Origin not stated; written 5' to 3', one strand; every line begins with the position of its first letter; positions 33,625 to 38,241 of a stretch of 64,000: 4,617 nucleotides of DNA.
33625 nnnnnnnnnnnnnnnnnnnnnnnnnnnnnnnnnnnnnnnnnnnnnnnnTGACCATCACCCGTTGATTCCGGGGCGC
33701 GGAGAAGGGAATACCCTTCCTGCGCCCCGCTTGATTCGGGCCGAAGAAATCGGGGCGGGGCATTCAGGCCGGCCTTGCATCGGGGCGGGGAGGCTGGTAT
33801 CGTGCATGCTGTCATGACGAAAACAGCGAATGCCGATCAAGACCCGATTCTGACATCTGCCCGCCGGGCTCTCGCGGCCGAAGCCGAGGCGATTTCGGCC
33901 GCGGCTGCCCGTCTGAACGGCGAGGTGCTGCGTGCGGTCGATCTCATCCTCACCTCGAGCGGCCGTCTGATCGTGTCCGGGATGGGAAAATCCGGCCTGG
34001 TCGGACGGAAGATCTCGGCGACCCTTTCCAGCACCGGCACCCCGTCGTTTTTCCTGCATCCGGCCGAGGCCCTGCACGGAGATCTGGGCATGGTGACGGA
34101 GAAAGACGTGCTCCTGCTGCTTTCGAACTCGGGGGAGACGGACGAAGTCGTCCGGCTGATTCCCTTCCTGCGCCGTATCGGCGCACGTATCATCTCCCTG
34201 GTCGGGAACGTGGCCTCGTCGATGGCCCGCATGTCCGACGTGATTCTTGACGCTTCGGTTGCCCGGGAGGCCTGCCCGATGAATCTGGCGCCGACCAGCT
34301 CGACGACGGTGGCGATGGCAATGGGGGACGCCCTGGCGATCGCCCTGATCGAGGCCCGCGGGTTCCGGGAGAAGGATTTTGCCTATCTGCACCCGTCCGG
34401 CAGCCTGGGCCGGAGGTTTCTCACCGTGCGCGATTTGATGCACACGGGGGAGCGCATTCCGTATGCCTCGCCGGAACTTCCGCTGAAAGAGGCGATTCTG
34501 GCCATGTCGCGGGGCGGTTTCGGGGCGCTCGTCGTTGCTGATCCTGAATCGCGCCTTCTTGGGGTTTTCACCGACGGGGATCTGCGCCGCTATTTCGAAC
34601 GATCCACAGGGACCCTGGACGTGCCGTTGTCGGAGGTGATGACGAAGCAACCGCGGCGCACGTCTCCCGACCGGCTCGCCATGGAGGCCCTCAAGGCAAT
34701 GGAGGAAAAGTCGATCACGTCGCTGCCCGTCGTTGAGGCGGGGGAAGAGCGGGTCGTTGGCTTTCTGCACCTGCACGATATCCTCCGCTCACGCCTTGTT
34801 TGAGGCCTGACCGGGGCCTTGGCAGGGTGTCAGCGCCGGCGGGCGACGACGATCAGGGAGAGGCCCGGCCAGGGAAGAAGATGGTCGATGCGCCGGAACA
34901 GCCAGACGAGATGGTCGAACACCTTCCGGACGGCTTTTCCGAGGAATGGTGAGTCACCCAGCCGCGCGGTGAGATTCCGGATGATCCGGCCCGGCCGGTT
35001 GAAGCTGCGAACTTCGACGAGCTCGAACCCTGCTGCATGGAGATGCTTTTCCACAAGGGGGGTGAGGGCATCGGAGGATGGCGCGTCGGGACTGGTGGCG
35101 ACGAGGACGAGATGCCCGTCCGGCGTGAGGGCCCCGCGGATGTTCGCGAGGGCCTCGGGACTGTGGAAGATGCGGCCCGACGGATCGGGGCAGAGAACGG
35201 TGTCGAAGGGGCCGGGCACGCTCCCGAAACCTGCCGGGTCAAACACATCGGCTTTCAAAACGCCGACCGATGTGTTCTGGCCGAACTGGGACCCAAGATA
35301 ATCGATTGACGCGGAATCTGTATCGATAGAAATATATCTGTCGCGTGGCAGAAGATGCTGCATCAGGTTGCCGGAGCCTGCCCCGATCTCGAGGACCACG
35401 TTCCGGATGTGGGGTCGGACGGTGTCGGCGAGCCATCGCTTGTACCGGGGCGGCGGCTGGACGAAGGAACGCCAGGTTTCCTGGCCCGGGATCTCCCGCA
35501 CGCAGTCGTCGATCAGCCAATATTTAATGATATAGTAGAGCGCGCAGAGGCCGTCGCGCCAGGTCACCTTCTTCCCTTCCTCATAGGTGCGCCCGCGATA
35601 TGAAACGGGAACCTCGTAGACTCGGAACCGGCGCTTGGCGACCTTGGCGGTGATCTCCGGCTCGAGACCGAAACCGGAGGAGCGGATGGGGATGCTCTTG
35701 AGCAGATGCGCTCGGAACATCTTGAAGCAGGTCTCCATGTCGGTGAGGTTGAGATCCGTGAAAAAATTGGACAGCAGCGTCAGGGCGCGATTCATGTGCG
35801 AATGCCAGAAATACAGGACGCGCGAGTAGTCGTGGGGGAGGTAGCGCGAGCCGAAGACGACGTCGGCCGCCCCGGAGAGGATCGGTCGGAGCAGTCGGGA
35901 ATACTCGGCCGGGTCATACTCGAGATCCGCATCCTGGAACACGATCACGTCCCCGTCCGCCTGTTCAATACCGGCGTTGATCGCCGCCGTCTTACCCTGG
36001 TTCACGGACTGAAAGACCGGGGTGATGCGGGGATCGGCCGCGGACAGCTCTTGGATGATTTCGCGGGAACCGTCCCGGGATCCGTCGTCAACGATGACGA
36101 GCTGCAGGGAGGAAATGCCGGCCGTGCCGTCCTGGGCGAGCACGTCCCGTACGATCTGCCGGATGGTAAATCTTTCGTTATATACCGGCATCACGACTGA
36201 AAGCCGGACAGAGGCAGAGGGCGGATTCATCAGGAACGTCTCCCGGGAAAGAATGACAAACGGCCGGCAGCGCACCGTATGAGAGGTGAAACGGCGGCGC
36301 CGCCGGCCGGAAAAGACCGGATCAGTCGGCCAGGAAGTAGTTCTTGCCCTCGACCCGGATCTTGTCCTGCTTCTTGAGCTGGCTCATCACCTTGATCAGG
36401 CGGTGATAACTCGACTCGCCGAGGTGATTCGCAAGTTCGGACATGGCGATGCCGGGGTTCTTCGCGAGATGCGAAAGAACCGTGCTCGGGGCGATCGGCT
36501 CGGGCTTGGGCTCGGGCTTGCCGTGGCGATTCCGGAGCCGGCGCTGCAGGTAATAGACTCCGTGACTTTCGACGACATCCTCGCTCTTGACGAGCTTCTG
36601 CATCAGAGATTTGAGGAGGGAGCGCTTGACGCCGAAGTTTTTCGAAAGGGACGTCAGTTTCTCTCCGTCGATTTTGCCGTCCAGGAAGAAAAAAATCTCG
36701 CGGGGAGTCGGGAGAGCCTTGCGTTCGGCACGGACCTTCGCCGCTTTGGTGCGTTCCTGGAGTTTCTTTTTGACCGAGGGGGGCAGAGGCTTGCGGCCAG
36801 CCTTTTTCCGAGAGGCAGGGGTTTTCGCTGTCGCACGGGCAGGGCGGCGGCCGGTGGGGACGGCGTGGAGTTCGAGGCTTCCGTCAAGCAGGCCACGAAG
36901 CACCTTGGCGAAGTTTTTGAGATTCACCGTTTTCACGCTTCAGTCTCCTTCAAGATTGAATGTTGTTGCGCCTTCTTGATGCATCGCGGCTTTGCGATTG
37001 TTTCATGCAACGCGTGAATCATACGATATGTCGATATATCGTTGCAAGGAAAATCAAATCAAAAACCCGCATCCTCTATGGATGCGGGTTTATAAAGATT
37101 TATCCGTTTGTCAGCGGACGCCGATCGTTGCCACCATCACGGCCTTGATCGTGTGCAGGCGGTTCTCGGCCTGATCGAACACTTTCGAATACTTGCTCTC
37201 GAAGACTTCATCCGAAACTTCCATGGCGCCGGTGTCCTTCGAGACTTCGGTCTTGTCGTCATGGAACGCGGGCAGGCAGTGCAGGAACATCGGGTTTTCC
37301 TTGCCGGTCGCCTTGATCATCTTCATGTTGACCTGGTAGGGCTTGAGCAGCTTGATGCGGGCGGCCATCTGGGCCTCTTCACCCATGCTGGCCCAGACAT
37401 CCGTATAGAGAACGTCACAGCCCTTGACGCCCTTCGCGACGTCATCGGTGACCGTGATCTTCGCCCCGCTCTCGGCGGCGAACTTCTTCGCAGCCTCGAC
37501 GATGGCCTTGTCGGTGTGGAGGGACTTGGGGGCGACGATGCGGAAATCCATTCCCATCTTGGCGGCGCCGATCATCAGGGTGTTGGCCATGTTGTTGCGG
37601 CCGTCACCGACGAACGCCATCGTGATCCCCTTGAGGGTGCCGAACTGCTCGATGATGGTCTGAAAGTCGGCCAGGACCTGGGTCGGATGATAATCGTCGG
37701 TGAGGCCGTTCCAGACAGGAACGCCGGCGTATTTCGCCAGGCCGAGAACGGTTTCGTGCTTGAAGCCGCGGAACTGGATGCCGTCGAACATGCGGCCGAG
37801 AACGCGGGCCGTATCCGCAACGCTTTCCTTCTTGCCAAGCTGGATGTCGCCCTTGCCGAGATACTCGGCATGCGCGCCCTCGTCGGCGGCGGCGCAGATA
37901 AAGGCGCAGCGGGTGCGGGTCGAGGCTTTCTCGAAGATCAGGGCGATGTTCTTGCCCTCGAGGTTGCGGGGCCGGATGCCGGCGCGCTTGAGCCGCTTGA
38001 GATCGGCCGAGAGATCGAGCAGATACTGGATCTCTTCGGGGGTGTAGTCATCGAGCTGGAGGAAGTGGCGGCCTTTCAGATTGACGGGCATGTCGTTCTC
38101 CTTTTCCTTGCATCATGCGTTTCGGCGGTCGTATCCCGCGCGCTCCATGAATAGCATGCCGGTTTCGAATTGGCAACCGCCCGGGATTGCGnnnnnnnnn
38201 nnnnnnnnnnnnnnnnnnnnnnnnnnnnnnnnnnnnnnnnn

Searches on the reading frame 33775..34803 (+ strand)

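Call 13: search_protein_families(library=pfam, proteins=[window:33775-34803:+], max_evalue=0.001)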
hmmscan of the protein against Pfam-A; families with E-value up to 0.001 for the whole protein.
window:33775-34803:+ (342 aa): 3 families
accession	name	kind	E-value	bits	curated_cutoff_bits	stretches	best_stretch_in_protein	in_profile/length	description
PF01380.27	SIS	-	5.6e-29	101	25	1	59-190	2-131/131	SIS domain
PF00571.33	CBS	-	6.7e-23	81.2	24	2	286-339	2-54/57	CBS domain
PF13580.11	SIS_2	-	0.00026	21.5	27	0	107-144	101-138/138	SIS domain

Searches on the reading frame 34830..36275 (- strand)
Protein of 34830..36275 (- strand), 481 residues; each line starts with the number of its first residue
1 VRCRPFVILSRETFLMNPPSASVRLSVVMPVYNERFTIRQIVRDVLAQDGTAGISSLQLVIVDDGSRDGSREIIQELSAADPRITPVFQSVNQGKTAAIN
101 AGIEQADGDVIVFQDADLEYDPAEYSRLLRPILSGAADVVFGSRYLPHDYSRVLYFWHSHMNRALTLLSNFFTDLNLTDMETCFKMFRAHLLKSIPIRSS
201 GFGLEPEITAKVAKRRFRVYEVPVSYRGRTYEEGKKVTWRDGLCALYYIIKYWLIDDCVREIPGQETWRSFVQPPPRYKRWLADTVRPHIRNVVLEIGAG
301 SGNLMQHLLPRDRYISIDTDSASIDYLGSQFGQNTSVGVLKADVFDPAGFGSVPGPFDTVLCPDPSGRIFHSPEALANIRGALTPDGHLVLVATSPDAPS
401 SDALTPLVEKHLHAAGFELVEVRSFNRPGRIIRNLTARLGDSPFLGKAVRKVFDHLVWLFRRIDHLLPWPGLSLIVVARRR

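Call 13: search_protein_families(library=pfam, proteins=[window:34830-36275:-], max_evalue=0.001)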
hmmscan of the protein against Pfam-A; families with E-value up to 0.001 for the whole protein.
window:34830-36275:- (481 aa): 7 families
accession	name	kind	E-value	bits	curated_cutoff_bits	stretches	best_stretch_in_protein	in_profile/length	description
PF00535.33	Glycos_transf_2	-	2.7e-36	125.5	23.3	1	26-193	1-165/168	Glycosyl transferase family 2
PF08242.18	Methyltransf_12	-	7.1e-09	36.7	30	1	295-389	1-98/98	Methyltransferase domain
PF13641.12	Glyco_tranf_2_3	-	6.2e-07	30.1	27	1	25-154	3-132/230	Glycosyltransferase like family 2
PF13489.12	Methyltransf_23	-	1.2e-06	28.8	27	1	292-394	24-119/164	Methyltransferase domain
PF13649.12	Methyltransf_25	-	5.8e-06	27.3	27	1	294-387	1-97/97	Methyltransferase domain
PF10111.15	Glyco_tranf_2_2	-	8.2e-06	25.9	27.3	1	26-123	1-97/276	Glycosyltransferase like family 2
PF08241.18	Methyltransf_11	-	0.00039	21.4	21.2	1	295-391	1-95/95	Methyltransferase domain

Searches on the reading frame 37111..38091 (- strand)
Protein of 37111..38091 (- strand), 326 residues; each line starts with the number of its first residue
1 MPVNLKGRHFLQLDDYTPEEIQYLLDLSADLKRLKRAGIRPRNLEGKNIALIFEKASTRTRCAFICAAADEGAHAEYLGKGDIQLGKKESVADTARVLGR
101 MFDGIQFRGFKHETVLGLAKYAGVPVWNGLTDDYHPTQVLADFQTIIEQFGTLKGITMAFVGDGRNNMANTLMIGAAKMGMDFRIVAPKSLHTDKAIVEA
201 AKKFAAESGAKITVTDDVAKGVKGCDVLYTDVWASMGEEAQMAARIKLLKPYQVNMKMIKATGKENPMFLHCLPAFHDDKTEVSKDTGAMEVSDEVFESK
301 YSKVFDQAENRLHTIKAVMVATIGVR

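Call 13: search_protein_families(library=pfam, proteins=[window:37111-38091:-], max_evalue=0.001)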
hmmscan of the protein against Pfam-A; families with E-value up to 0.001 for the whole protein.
window:37111-38091:- (326 aa): 2 families
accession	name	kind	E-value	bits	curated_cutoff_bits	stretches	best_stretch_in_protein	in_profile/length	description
PF00185.30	OTCace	-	1.2e-58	198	29.4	1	154-321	1-156/157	Aspartate/ornithine carbamoyltransferase, Asp/Orn binding domain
PF02729.26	OTCace_N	-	1.3e-46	158.8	29.9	1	8-148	1-148/148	Aspartate/ornithine carbamoyltransferase, carbamoyl-P binding domain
